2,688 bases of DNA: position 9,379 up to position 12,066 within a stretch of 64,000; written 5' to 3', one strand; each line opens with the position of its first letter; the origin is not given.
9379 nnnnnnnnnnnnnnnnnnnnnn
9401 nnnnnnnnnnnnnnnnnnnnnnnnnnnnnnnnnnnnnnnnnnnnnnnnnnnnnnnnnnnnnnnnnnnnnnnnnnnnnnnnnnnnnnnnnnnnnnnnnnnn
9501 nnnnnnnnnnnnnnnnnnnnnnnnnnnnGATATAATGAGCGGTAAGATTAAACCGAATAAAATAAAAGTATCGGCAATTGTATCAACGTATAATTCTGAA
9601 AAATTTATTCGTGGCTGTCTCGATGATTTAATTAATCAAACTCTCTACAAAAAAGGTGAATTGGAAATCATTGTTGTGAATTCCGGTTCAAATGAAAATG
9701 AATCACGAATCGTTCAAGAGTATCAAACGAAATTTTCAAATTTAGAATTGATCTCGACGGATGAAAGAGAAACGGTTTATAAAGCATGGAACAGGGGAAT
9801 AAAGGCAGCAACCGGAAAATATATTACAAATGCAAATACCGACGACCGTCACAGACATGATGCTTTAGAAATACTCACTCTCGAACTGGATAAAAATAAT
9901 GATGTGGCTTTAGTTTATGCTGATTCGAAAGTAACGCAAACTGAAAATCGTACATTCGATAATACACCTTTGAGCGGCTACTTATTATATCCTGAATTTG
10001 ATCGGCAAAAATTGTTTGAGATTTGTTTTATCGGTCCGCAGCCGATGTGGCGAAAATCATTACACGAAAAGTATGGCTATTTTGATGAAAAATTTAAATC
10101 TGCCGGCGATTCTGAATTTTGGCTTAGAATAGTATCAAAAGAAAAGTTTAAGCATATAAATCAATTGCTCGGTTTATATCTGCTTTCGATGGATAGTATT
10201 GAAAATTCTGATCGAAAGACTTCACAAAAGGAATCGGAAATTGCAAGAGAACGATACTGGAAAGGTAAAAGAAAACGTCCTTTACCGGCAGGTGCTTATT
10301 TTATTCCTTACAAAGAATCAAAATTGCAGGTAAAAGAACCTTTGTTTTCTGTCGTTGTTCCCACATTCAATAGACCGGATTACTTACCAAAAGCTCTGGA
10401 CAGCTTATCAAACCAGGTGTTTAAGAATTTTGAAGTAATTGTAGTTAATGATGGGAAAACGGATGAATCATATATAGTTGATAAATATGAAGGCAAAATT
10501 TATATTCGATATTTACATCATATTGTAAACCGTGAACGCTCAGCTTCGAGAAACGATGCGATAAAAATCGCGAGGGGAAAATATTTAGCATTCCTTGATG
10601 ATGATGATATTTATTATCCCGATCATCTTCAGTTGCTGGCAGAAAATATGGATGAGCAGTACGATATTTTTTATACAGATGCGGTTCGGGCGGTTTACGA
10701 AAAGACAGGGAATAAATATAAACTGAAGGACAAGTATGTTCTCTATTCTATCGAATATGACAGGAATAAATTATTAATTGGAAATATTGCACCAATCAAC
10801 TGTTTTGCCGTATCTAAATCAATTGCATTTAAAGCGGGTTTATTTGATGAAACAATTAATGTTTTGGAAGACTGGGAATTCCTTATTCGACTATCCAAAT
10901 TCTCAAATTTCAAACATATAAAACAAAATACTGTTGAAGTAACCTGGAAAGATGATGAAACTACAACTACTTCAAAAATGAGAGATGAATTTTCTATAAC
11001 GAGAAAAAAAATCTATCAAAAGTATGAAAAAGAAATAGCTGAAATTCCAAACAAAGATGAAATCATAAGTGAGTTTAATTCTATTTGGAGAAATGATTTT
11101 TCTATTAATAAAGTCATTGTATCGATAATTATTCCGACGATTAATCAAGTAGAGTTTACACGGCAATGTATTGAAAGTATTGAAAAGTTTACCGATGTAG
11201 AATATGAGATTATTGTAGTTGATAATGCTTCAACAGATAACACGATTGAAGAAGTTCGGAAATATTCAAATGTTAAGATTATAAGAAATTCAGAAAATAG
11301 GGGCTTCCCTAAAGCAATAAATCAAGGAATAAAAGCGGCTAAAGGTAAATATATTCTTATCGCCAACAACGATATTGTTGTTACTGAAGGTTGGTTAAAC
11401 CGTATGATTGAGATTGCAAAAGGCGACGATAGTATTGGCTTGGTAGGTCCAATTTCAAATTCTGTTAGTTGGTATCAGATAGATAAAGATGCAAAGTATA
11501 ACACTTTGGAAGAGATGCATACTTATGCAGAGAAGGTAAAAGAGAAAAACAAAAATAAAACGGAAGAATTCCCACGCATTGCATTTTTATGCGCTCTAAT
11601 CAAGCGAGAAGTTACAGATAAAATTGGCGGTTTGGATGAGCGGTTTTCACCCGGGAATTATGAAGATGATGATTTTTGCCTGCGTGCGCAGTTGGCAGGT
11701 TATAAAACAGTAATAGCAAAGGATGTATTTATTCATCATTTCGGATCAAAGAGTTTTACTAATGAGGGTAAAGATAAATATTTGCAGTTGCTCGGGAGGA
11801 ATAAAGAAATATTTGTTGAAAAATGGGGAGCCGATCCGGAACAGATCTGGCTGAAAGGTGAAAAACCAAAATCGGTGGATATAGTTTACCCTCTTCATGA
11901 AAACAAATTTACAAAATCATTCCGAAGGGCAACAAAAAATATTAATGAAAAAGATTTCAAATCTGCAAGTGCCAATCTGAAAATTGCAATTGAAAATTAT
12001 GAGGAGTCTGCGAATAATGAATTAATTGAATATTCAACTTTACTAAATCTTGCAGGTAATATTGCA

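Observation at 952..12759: One 11.8-kb ORF encodes a 3,935-aa cytoplasmic 'glycan assembly line': four TPR blocks interleaved with about ten sugar-modifying catalytic domains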

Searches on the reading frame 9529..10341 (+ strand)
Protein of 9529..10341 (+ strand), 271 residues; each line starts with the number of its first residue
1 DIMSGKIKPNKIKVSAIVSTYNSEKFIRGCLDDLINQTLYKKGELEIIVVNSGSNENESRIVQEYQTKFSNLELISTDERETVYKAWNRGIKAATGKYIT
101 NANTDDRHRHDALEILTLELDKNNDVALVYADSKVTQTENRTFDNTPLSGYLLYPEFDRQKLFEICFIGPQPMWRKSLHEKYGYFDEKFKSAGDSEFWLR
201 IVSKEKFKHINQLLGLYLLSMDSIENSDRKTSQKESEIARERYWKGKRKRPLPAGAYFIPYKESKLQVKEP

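Call 9: search_protein_families(library=pfam, proteins=[window:9529-10341:+], max_evalue=0.01)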
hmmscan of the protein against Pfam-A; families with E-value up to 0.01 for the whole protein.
window:9529-10341:+ (271 aa): 3 families
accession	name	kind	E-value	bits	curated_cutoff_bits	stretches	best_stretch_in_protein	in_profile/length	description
PF00535.33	Glycos_transf_2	-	1.6e-26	93.7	23.3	1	15-164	1-148/168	Glycosyl transferase family 2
PF10111.15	Glyco_tranf_2_2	-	9.7e-08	32.3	27.3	1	17-207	3-205/276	Glycosyltransferase like family 2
PF13641.12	Glyco_tranf_2_3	-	2.2e-05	25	27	1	14-115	3-106/230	Glycosyltransferase like family 2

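Call 41: find_related_loci(query=A2, collection=genome_contigs, flank=10000)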
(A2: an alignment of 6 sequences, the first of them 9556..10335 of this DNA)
Query A2 (260 aa) in genome_contigs; peptide patterns used: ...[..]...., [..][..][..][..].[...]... (x = any residue, [..] = any of these).
593 stretches matched a pattern; 542 encode a relative of the query (tblastn E <= 1e-3); the best 80 are kept; 80 distinct loci.
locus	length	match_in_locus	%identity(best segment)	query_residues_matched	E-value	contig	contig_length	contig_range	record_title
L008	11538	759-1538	77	1-260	3e-140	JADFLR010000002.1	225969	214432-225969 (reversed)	MAG: Bacteroidetes bacterium isolate B54T1B5 B54T1B5_NODE4, whole genome shotgun sequence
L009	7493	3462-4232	75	4-260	1e-137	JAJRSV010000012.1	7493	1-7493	MAG: Bacteroidetes bacterium isolate Dive96_bin1.139 k141_255973, whole genome shotgun sequence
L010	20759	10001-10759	68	4-256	3e-120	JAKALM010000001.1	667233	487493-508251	MAG: Bacteroidetes bacterium isolate WY5.bin127 NODE_4_length_667233_cov_20.534423, whole genome shotgun sequence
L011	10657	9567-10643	66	2-255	6e-112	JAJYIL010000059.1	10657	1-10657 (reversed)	MAG: Bacteroidetes bacterium isolate DBS2-1.bin11 NODE_11947_length_10657_cov_0.992213, whole genome shotgun sequence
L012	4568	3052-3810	66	4-256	3e-110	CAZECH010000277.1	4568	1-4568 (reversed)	MAG TPA_asm: uncultured Ignavibacteriaceae bacterium isolate binchicken_co234_307 genome assembly, contig: NODE_22379_le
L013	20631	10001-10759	65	3-256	4e-109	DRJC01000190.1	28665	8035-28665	MAG TPA_asm: Ignavibacteria bacterium isolate HyVt-408 HyVt-408_k95_35288, whole genome shotgun sequence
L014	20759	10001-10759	65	3-256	2e-108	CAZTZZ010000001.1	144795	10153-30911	MAG TPA_asm: uncultured Ignavibacteriaceae bacterium isolate binchicken_co275_501 genome assembly, contig: NODE_34_lengt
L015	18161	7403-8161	64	3-256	4e-108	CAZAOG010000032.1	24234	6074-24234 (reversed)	MAG TPA_asm: uncultured Ignavibacteriaceae bacterium isolate SRP216583_co2_66 genome assembly, contig: NODE_1354_length_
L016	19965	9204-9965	57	3-255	6e-101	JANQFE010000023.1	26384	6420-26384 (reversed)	MAG: Thermodesulfobacteriota bacterium isolate PL23a_bin.71 k99_2997565, whole genome shotgun sequence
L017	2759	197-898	64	3-236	5e-100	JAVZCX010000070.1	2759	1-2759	MAG: Candidatus Micrarchaeia archaeon isolate DRTY-6_201705_bins_89 DRTY-6_201705_bins_89_scaffold_70, whole genome shot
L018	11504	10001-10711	62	2-241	8e-97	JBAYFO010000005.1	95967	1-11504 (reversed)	MAG: Ignavibacteriaceae bacterium isolate SO_2016_GW1_103 scaffold00505_OW334_2016, whole genome shotgun sequence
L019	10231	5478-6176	63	2-234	6e-96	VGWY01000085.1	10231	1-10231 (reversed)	MAG: Nitrospira sp. isolate M_DeepCast_200m_m2_046 M_DeepCast_200m_m2_046_Ga0194113_10011954, whole genome shotgun seque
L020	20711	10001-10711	63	2-241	2e-95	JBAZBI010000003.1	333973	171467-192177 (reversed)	MAG: Ignavibacteriaceae bacterium isolate SO_2017_GW1_109 NODE_240_length_333973_cov_4.657022_OW334_2017, whole genome s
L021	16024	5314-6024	59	3-241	4e-95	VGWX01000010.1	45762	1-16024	MAG: Nitrospira sp. isolate K_DeepCast_150m_m2_200 K_DeepCast_150m_m2_200_Ga0194126_10001095, whole genome shotgun seque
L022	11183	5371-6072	60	1-234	9e-94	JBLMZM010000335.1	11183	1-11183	MAG: Ignavibacteriales bacterium isolate MAG203 PRJNA951521_bin6_renamed_348, whole genome shotgun sequence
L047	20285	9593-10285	63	3-234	4e-87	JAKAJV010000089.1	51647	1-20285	MAG: Bacteroidetes bacterium isolate WY4.bin22 NODE_723_length_51647_cov_2.180590, whole genome shotgun sequence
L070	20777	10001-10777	51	5-255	9e-84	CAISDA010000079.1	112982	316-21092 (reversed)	MAG: uncultured Ignavibacteriae bacterium isolate MJ-time_bin-6381 genome assembly, contig: bin-6381:79/89, whole genome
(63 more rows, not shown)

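Call 51: search_protein_families(library=pfam, proteins=[L047:638-14767:+, L070:5930-19522:+], max_evalue=0.00001)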
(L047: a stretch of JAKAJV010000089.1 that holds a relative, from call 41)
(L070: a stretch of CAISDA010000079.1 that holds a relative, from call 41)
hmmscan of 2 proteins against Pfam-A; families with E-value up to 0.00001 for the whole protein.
L047:638-14767:+ (4710 aa): 25 families
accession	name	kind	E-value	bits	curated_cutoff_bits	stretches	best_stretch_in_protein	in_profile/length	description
PF00535.33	Glycos_transf_2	-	2.4e-175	577.9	23.3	7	3246-3371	1-129/168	Glycosyl transferase family 2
PF13641.12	Glyco_tranf_2_3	-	2.5e-67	227.7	27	5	3804-4020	4-218/230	Glycosyltransferase like family 2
PF10111.15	Glyco_tranf_2_2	-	1.7e-52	179.1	27.3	3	3246-3453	1-223/276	Glycosyltransferase like family 2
PF00534.26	Glycos_transf_1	-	1.9e-32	112.6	26.4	1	701-870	15-171/172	Glycosyl transferases group 1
PF08241.18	Methyltransf_11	-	9.7e-29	100.3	21.2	2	314-403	1-95/95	Methyltransferase domain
PF13692.12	Glyco_trans_1_4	-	5.2e-24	85.5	27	1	703-857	3-142/142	Glycosyl transferases group 1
PF07719.23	TPR_2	-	1.1e-21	75.5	27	0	4269-4299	3-33/34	Tetratricopeptide repeat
PF14559.12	TPR_19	-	1.1e-19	70.9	25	0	909-952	2-45/68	Tetratricopeptide repeat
PF13489.12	Methyltransf_23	-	3.6e-19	69.5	27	1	301-438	12-162/164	Methyltransferase domain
PF13578.12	Methyltransf_24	-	4.4e-19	69.7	26.3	1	4390-4506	2-105/105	Methyltransferase domain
PF13632.12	Glyco_trans_2_3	-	4.9e-14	53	27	0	3323-3436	1-116/198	Glycosyl transferase family group 2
PF13649.12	Methyltransf_25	-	7.2e-14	52.7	27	0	314-399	2-97/97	Methyltransferase domain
PF13181.12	TPR_8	-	2.5e-12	46.4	25.7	0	4270-4299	4-33/34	Tetratricopeptide repeat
PF08242.18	Methyltransf_12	-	3.1e-12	47.5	30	0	314-401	1-98/98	Methyltransferase domain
PF23914.1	TPR_CcmH_CycH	-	8.2e-12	45.7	42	0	4629-4690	61-125/158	Cytochrome c-type biogenesis protein H TPR domain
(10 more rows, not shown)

L070:5930-19522:+ (4531 aa): 24 families
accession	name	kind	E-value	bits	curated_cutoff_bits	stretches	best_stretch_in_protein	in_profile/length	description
PF00535.33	Glycos_transf_2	-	5.3e-144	475.9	23.3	5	2349-2478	1-128/168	Glycosyl transferase family 2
PF00534.26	Glycos_transf_1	-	2.3e-77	258.8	26.4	4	3419-3567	14-166/172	Glycosyl transferases group 1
PF13692.12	Glyco_trans_1_4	-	2.3e-74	248.8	27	4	3421-3559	2-142/142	Glycosyl transferases group 1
PF13641.12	Glyco_tranf_2_3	-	1e-57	196.3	27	4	2018-2237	3-222/230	Glycosyltransferase like family 2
PF10111.15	Glyco_tranf_2_2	-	3.5e-46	158.3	27.3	2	2019-2235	1-225/276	Glycosyltransferase like family 2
PF20706.3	GT4-conflict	-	3.5e-32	112.3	26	2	4201-4327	187-313/385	Family 4 Glycosyltransferase in conflict systems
PF08241.18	Methyltransf_11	-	5.3e-24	85.1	21.2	1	1157-1254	1-93/95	Methyltransferase domain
PF13439.12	Glyco_transf_4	-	6e-22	78.9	28.5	0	4134-4194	103-168/170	Glycosyltransferase Family 4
PF13649.12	Methyltransf_25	-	7.1e-20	71.9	27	1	1156-1252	1-97/97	Methyltransferase domain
PF08242.18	Methyltransf_12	-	5.9e-18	65.8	30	1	1157-1254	1-98/98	Methyltransferase domain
PF13489.12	Methyltransf_23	-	1.9e-17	63.9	27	1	1150-1300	20-159/164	Methyltransferase domain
PF13524.12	Glyco_trans_1_2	-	2e-16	60.7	25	0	4285-4409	36-140/144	Glycosyl transferase-like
PF14559.12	TPR_19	-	2.3e-16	60.3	25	0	4443-4499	2-58/68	Tetratricopeptide repeat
PF13432.12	TPR_16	-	2.4e-15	57.1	32.7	0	4439-4499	4-64/65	Tetratricopeptide repeat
PF13632.12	Glyco_trans_2_3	-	7.8e-14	52.4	27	0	2099-2246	1-143/198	Glycosyl transferase family group 2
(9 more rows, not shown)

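Call 58: search_protein_families(library=ncbifam, proteins=[window:9556-10335:+], max_evalue=0.00001)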
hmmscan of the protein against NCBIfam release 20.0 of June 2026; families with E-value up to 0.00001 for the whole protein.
window:9556-10335:+ (260 aa): 14 families
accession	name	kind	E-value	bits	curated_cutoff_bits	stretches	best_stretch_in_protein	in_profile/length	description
NF007482.0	PRK10073.1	equivalog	1.4e-20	73.6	423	1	3-130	6-130/334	glycosyltransferase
TIGR03111.1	glyc2_xrt_Gpos1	hypoth_equivalog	1e-14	54.2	363.95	1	5-119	51-164/439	TIGR03111 family XrtG-associated glycosyltransferase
NF047683.1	TeichurnBiosyTuaG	equivalog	1.6e-11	44.3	400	1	3-133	6-132/252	teichuronic acid biosynthesis protein TuaG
NF041875.1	EPS_EpsD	equivalog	1.7e-11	44.1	370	1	5-96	1-89/325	exopolysaccharide biosynthesis glycosyltransferase EpsD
NF053739.1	GlytfEpsEBac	equivalog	1.7e-11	43.6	450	1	4-216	2-208/265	glycosyltransferase EpsE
TIGR03937.1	PgaC_IcaA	equivalog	3e-10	39.6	422.3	1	4-126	46-165/407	poly-beta-1,6-N-acetyl-D-glucosamine synthase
TIGR04009.1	wcaE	equivalog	3.1e-10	39.7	369.2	1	28-147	26-142/248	colanic acid biosynthesis glycosyltransferase WcaE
NF038302.1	EPS_HpsE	equivalog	4.2e-10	39.1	300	1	5-96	3-96/307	hormogonium polysaccharide biosynthesis glycosyltransferase HpsE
NF007453.0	PRK10018.1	equivalog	1.7e-09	37.8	382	1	5-195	8-192/280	colanic acid biosynthesis glycosyltransferase WcaA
TIGR04017.1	WcaA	equivalog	9.2e-09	35.3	495.75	1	5-195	7-191/279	colanic acid biosynthesis glycosyltransferase WcaA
NF050050.1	ProtGlycPglI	equivalog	2e-07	30.7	500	1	4-221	3-214/306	GalNAc(5)-diNAcBac-PP-undecaprenol beta-1,3-glucosyltransferase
NF041394.1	GtaseAglG_Halo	equivalog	2.1e-07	30.5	440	1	4-118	2-114/304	glucosyl-dolichyl phosphate glucuronosyltransferase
TIGR03965.1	mycofact_glyco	equivalog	1.6e-06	27.3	280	1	4-120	75-187/467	mycofactocin biosynthesis glycosyltransferase MftF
TIGR04283.1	glyco_like_mftF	equivalog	7.2e-06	25.8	182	0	5-203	1-180/221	TIGR04283 family arsenosugar biosynthesis glycosyltransferase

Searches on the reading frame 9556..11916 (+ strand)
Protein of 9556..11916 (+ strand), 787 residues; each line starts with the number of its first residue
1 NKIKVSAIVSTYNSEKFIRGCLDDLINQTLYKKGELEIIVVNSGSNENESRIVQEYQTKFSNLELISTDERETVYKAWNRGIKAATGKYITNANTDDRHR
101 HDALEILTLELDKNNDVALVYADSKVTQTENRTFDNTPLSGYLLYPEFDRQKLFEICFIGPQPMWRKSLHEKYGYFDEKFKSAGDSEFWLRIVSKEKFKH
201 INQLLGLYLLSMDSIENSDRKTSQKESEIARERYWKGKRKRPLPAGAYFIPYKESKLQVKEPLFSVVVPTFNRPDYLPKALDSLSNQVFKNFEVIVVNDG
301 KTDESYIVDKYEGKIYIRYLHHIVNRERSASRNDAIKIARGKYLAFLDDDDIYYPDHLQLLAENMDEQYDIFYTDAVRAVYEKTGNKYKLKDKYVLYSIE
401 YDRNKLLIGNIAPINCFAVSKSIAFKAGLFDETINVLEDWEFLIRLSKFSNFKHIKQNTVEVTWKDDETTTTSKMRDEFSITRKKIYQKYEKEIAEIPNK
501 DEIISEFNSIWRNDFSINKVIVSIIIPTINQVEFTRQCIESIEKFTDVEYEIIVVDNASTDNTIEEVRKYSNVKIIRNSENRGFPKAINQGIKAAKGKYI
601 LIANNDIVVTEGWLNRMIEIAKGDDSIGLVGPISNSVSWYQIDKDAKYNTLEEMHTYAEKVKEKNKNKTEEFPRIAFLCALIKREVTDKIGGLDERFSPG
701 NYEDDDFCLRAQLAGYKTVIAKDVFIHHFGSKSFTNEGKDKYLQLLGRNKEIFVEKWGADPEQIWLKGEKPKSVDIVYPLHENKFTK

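Call 59: search_solved_structures(query=window:9556-11916:+, max_evalue=0.000001)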
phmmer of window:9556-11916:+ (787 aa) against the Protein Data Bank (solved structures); distinct sequences matched with E-value up to 0.000001: 15.
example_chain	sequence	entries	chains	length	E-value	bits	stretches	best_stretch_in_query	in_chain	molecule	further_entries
2z87_A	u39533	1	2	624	2e-27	99.1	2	172-458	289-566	Chondroitin synthase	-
2z86_A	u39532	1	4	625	2e-27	99.1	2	172-458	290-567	Chondroitin synthase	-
9jma_A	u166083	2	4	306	1.4e-23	86.4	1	263-463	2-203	GalNAc(5)-diNAcBac-PP-undecaprenol beta-1,3-glucosyltransferase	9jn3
5hea_A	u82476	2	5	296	3.2e-19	71.9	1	263-431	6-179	Putative glycosyltransferase (GalT1)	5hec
1h7l_A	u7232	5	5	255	4.5e-14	54.9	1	262-370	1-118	SPORE COAT POLYSACCHARIDE BIOSYNTHESIS PROTEIN SPSA | PROTEIN (SPORE COAT POLYSACCHARIDE BIOSYNTHESIS PROTEIN SPSA)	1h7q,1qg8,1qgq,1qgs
5tze_C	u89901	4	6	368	1.8e-12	49.6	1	264-370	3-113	Glycosyl transferase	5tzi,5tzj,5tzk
5tz8_A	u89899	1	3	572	4.1e-12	48.4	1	264-370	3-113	Glycosyl transferase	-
6p61_A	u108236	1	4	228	1.1e-11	47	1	260-478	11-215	Glycosyltransferase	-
9omh_A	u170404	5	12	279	3.5e-09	38.8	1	522-615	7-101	Glycosyltransferase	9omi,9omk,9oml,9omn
9omj_A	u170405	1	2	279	3.8e-09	38.7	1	522-615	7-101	Glycosyltransferase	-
9omm_A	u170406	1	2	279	4.3e-09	38.5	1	522-615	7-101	Glycosyltransferase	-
5mlz_A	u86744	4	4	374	4.7e-09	38.3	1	518-628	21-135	Dolichol monophosphate mannose synthase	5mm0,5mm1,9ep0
3bcv_A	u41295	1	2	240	7.4e-09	37.7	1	4-102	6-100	Putative glycosyltransferase protein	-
8bz4_A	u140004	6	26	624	4.6e-07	31.7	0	520-624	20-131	Glycosyltransferase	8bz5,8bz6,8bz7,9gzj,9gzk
8bz8_A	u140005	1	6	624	4.7e-07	31.7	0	520-624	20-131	Glycosyltransferase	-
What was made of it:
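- On Hyaluronan synthase (the name given in GenBank): The similarity to chondroitin synthase K4CP (E 2e-27; call 59) is at GT2-family level.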

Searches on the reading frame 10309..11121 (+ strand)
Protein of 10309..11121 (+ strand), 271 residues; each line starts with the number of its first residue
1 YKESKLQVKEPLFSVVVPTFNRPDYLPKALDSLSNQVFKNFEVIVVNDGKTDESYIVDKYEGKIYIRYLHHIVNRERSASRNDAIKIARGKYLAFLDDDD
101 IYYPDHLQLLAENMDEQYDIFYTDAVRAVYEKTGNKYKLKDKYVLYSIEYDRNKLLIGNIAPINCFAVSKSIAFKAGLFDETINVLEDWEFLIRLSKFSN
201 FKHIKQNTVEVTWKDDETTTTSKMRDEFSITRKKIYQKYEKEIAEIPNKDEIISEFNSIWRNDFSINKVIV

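Call 9: search_protein_families(library=pfam, proteins=[window:10309-11121:+], max_evalue=0.01)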
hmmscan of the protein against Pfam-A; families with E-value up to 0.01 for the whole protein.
window:10309-11121:+ (271 aa): 4 families
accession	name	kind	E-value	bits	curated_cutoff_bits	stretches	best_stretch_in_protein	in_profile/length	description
PF00535.33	Glycos_transf_2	-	2.4e-32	112.6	23.3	1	14-168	1-159/168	Glycosyl transferase family 2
PF10111.15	Glyco_tranf_2_2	-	4.5e-11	43.2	27.3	1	34-219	20-221/276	Glycosyltransferase like family 2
PF13641.12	Glyco_tranf_2_3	-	1.6e-10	41.9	27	1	13-122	3-120/230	Glycosyltransferase like family 2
PF18652.6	Adhesin_P1_N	-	0.0085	16.8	27.1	1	205-249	26-70/106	Adhesin P1 N-terminal domain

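Call 58: search_protein_families(library=ncbifam, proteins=[window:10336-11106:+], max_evalue=0.00001)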
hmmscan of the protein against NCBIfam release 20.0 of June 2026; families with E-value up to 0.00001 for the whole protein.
window:10336-11106:+ (257 aa): 16 families
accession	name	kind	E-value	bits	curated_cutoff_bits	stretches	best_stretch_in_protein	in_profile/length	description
NF007482.0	PRK10073.1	equivalog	1.2e-21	77.1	423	1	2-125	6-130/334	glycosyltransferase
NF041875.1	EPS_EpsD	equivalog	2.7e-19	69.7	370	1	5-190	2-193/325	exopolysaccharide biosynthesis glycosyltransferase EpsD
NF047683.1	TeichurnBiosyTuaG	equivalog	4.6e-18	65.8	400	1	2-114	6-120/252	teichuronic acid biosynthesis protein TuaG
NF007453.0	PRK10018.1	equivalog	5.2e-18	65.7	382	1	2-220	6-223/280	colanic acid biosynthesis glycosyltransferase WcaA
TIGR04017.1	WcaA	equivalog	2.1e-17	63.7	495.75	1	2-214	5-217/279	colanic acid biosynthesis glycosyltransferase WcaA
NF050050.1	ProtGlycPglI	equivalog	1.6e-16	60.5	500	1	2-116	2-119/306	GalNAc(5)-diNAcBac-PP-undecaprenol beta-1,3-glucosyltransferase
TIGR03965.1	mycofact_glyco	equivalog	4.6e-15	55.4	280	1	5-106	77-180/467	mycofactocin biosynthesis glycosyltransferase MftF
NF038302.1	EPS_HpsE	equivalog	1.4e-12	47.2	300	1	4-99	3-105/307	hormogonium polysaccharide biosynthesis glycosyltransferase HpsE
TIGR04283.1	glyco_like_mftF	equivalog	2.1e-12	47.1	182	1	5-198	2-181/221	TIGR04283 family arsenosugar biosynthesis glycosyltransferase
TIGR03937.1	PgaC_IcaA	equivalog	3.1e-12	46.2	422.3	1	2-108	45-153/407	poly-beta-1,6-N-acetyl-D-glucosamine synthase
NF053739.1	GlytfEpsEBac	equivalog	1.7e-11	43.6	450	1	3-114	2-116/265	glycosyltransferase EpsE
NF038299.1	EPS_HpsN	equivalog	7.7e-11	41.5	425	1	3-140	2-135/317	hormogonium polysaccharide biosynthesis glycosyltransferase HpsN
NF041394.1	GtaseAglG_Halo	equivalog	8.3e-11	41.7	440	1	5-112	4-114/304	glucosyl-dolichyl phosphate glucuronosyltransferase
TIGR04440.1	glyco_TIGR04440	domain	7.9e-09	35.6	70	1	4-144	2-152/215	TIGR00180 family glycosyltransferase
TIGR04009.1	wcaE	equivalog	7.2e-07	28.7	369.2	1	18-133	17-134/248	colanic acid biosynthesis glycosyltransferase WcaE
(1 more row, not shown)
